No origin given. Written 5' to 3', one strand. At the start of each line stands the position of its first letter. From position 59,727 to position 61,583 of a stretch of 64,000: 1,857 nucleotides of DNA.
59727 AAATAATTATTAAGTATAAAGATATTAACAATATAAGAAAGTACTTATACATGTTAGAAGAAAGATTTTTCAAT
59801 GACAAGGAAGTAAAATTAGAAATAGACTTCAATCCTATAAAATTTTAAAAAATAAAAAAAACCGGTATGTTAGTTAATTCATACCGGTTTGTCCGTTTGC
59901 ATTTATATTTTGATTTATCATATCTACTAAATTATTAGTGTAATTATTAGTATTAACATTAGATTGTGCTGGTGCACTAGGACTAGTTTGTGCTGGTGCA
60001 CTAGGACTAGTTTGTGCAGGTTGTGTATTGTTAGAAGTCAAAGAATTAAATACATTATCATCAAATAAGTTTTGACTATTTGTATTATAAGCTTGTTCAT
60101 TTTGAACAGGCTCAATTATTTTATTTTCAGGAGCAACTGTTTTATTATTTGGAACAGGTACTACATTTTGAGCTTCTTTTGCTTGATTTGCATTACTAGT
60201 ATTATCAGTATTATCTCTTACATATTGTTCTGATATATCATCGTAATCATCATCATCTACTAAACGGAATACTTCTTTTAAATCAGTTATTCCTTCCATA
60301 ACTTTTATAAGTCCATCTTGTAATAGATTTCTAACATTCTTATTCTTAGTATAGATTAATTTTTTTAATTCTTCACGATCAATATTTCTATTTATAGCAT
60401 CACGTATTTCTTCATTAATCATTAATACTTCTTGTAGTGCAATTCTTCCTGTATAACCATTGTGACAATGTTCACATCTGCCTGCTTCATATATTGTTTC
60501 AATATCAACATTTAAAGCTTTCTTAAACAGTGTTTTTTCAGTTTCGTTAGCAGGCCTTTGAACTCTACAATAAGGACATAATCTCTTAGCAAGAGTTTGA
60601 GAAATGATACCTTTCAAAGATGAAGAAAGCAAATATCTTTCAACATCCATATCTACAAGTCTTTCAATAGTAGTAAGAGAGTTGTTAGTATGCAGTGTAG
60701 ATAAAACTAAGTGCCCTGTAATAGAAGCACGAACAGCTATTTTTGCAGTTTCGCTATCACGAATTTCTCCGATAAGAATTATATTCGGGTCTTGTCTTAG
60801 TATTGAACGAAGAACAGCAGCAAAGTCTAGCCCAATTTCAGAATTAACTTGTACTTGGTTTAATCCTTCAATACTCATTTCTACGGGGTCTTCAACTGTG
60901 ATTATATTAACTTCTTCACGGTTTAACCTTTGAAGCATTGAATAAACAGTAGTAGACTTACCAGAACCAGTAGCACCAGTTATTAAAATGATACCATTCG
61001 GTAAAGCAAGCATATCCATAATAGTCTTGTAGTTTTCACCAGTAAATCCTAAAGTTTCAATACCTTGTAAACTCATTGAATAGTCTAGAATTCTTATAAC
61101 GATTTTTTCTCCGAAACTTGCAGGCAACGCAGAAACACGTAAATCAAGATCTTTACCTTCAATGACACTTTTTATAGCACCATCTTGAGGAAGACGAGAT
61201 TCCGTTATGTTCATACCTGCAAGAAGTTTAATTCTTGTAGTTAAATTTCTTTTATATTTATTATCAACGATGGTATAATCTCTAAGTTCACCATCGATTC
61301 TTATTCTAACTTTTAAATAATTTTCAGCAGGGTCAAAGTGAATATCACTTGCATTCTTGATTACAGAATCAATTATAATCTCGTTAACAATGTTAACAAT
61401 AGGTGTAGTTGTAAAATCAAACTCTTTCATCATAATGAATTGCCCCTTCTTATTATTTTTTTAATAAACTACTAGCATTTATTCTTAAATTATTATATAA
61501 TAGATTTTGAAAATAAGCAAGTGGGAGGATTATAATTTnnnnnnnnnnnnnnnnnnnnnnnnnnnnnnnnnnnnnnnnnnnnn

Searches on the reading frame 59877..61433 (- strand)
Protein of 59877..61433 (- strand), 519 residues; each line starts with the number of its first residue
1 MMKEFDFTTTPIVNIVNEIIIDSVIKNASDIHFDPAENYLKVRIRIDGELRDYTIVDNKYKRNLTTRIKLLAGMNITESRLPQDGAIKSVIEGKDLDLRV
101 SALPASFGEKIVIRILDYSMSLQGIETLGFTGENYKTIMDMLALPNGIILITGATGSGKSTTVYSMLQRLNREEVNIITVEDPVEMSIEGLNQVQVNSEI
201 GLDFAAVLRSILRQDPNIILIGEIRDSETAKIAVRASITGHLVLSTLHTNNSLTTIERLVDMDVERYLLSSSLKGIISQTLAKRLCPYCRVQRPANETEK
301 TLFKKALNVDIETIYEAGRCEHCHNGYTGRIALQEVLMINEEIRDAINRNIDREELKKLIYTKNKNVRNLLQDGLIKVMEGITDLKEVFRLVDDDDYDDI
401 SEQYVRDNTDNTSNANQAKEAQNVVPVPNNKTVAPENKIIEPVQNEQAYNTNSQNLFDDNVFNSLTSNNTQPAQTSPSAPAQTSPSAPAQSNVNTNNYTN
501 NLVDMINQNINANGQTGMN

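Call 3: search_protein_families(library=pfam, proteins=[window:59877-61433:-], max_evalue=1)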
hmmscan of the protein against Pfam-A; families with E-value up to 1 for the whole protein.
window:59877-61433:- (519 aa): 31 families (the best 25 are shown)
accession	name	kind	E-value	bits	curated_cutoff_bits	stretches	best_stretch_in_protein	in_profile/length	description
PF00437.27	T2SSE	-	3.1e-120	401.7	24.9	1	10-390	6-370/370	Type II/IV secretion system protein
PF13401.12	AAA_22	-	6.7e-06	26.9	27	1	146-201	5-59/130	AAA domain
PF13173.12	AAA_14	-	1e-05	25.9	27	1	146-283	2-109/129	AAA domain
PF20720.3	nSTAND3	-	8.4e-05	22.8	27.2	1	133-185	5-56/155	Novel STAND NTPase 3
PF01580.24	FtsK_SpoIIIE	-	0.00012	22.1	24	1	127-170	21-63/221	FtsK/SpoIIIE family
PF12775.13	AAA_7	-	0.00014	21.9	25.8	1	134-181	21-68/181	P-loop containing dynein motor region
PF01935.23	DUF87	-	0.0012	19.4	23.2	1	149-178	26-56/220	Helicase HerA, central domain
PF13555.12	AAA_29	-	0.0012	19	27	1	145-163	21-39/61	P-loop containing region of AAA domain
PF13191.12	AAA_16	-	0.0017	19.3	32.6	1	147-180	25-57/167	AAA ATPase domain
PF05673.19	DUF815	-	0.0031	17.1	23.8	1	148-182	55-89/249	Protein of unknown function (DUF815)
PF25199.1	nSTAND_NTPase5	-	0.0064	16.8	34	1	147-189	42-85/145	Novel STAND NTPase 5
PF13476.12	AAA_23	-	0.0067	17.5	27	1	144-369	17-195/201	AAA domain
PF03266.21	NTPase_1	-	0.0076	16.6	23.9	1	149-177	2-30/168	NTPase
PF01656.29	CbiA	-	0.01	16.3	25.4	1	148-383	1-104/125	CobQ/CobB/MinD/ParA nucleotide binding domain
PF00485.24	PRK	-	0.011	16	22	1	148-189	1-42/196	Phosphoribulokinase / Uridine kinase family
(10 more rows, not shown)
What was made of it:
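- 59874..61433 (-): Divergently transcribed PilB/GspE-type assembly ATPase, 519 aa, with a low-complexity C-terminal tail. T2SSE, E=3e-120 (call 3).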

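Call 4: search_protein_families(library=ncbifam, proteins=[window:59877-61433:-], max_evalue=1)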
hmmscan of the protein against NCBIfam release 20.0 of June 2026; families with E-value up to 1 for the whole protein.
window:59877-61433:- (519 aa): 32 families (the best 25 are shown)
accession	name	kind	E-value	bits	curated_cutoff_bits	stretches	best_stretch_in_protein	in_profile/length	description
TIGR02533.1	type_II_gspE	equivalog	7.2e-141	470.2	630.25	1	10-391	107-485/486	type II secretion system ATPase GspE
TIGR02538.1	type_IV_pilB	equivalog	1.7e-134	449.5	675.65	1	9-391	178-561/564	type IV-A pilus assembly ATPase PilB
NF007755.0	PRK10436.1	equivalog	7.2e-130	433.7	617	1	9-393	82-460/465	type II secretion system protein GspE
NF053534.1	T4PilAsmATPsTfpB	equivalog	1.5e-116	390.2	850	1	4-392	193-582/584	type IV pilus assembly ATPase TfpB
NF041000.1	ATPase_ComGA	equivalog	1.3e-77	260.4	300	1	18-283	2-266/267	competence type IV pilus ATPase ComGA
TIGR01420.1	pilT_fam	subfamily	1.9e-52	178.6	319.1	2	17-285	3-271/343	PilT/PilU family type 4a pilus ATPase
TIGR02525.1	plasmid_TraJ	equivalog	4.4e-26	91.7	368.3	1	139-262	142-272/372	plasmid transfer ATPase TraJ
TIGR02524.1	dot_icm_DotB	equivalog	6.4e-24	84.8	463.3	1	136-261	124-258/358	Dot/Icm type IV secretion system ATPase DotB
NF058587.1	archaellum_moto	equivalog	1.3e-16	60.5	550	1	148-260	277-394/527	archaellum flagellar ATPase motor FlaI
TIGR02782.1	TrbB_P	equivalog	1.6e-16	60.4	304.55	1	137-262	128-255/303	P-type conjugative transfer ATPase TrbB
TIGR02788.1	VirB11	equivalog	5.7e-16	58.4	249.95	1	146-264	144-267/308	P-type DNA transfer ATPase VirB11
TIGR03819.1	heli_sec_ATPase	hypoth_equivalog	4.3e-15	55.7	373.15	1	51-259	86-297/340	TadA family conjugal transfer-associated ATPase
NF010469.0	PRK13894.1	subfamily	1.8e-14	53.8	508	1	134-260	138-265/320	conjugal transfer ATPase TrbB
NF010407.0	PRK13833.1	subfamily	3.7e-12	46.3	499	1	149-265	147-265/323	conjugal transfer protein TrbB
NF010425.0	PRK13851.1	equivalog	8.4e-10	38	461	1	148-261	164-282/344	type IV secretion system protein VirB11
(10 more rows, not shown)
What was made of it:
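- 59874..61433 (-): NCBIfam: GspE 470 bits, PilB 449 bits, ComGA 260 bits, all below their cut-offs (call 4).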
